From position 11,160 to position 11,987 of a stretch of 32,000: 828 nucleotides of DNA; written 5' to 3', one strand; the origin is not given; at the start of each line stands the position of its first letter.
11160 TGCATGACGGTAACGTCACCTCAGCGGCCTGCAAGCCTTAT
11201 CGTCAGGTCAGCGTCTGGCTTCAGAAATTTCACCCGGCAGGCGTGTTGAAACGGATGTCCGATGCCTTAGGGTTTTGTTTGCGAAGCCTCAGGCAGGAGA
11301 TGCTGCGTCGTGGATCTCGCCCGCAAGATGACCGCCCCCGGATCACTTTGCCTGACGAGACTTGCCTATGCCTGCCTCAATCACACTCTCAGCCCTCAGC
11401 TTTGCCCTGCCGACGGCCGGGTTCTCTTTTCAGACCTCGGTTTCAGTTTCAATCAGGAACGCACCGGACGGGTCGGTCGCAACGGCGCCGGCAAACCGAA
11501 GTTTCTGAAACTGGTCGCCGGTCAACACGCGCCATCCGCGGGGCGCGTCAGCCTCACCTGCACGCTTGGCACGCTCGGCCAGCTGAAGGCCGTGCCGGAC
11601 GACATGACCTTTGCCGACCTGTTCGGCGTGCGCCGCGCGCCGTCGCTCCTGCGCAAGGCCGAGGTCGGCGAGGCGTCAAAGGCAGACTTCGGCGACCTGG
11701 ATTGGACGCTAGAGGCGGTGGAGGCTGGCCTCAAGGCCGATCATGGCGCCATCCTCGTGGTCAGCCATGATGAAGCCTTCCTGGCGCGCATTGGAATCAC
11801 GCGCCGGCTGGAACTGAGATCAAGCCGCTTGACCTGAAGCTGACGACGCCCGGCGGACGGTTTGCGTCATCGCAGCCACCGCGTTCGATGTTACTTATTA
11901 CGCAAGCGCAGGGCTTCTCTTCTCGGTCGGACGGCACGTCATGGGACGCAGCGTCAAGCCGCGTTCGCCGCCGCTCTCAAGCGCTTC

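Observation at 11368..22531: Recurrent ends-kept, middle-lost gene remnants (ABC-F ATPase, YgiD dioxygenase, pirin; compare FliF)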

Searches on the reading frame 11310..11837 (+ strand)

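Call 6: search_protein_families(library=pfam, proteins=[window:11310-11837:+], max_evalue=0.01)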
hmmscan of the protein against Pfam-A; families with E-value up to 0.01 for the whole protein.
window:11310-11837:+ (175 aa): 1 family
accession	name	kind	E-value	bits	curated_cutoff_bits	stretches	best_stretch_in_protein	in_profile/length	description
PF00005.33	ABC_tran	-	0.00024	22.1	25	1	49-82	11-44/137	ABC transporter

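Call 75: search_protein_families(library=ncbifam, proteins=[window:11310-11837:+], max_evalue=0.001)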
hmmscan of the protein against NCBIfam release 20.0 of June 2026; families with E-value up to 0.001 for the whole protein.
window:11310-11837:+ (175 aa): 24 families
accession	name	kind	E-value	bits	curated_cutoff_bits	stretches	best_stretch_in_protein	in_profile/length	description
NF000171.1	ABCF_producer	exception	5.1e-12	45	800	1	35-104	14-86/541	TlrC/CarA/OleB/SrmB family ABC-F type ribosomal protection protein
NF000355.4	ribo_prot_ABC_F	equivalog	1.8e-11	43.6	380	1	36-87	14-66/499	ribosomal protection-like ABC-F family protein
NF000168.2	ABCF_Msr_all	exception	7.8e-11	41.2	680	1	47-97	29-79/487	Msr family ABC-F type ribosomal protection protein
TIGR03719.1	ABC_ABC_ChvD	subfamily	3.6e-10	39.1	806.75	1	35-87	333-388/552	energy-dependent translational throttle protein EttA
NF008775.0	PRK11819.1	equivalog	4.6e-10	38.7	599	1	35-88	335-391/556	energy-dependent translational throttle protein EttA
NF000170.2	ABCF_Vga_all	exception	9.5e-10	37.6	725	1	48-162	28-142/521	Vga family ABC-F type ribosomal protection protein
NF011646.0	PRK15064.1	equivalog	5.3e-09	35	762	1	38-91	15-71/530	ABC-F family ATPase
NF000166.1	ABCF_CarA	exception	1.1e-07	30.4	1050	1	40-105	21-89/556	ABC-F type ribosomal protection protein Car(A)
NF043038.1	ABCF_CplR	exception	2.7e-07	29.7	780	1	48-111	26-89/544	ABC-F type ribosomal protection protein CplR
NF050005.1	ABC_ATPase_Uup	equivalog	1.3e-06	26.9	900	0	48-82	28-62/636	ATP-binding cassette ATPase Uup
NF010061.0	PRK13538.1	equivalog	1.9e-06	27.5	195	1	32-82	13-64/211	cytochrome c biogenesis heme-transporting ATPase CcmA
NF008358.0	PRK11147.1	equivalog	4.9e-06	25.1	936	0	49-83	29-63/635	ABC transporter ATP-binding protein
NF045691.1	ABCF_VgaF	exception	8.2e-06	24.7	975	0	36-92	15-72/459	ABC-F type ribosomal protection protein Vga(F)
NF040873.1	AztA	equivalog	9.6e-06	25.3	220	1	50-99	19-70/191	zinc ABC transporter ATP-binding protein AztA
NF007921.0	PRK10636.1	equivalog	1.1e-05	24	917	1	50-84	339-373/638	ABC transporter ATP-binding protein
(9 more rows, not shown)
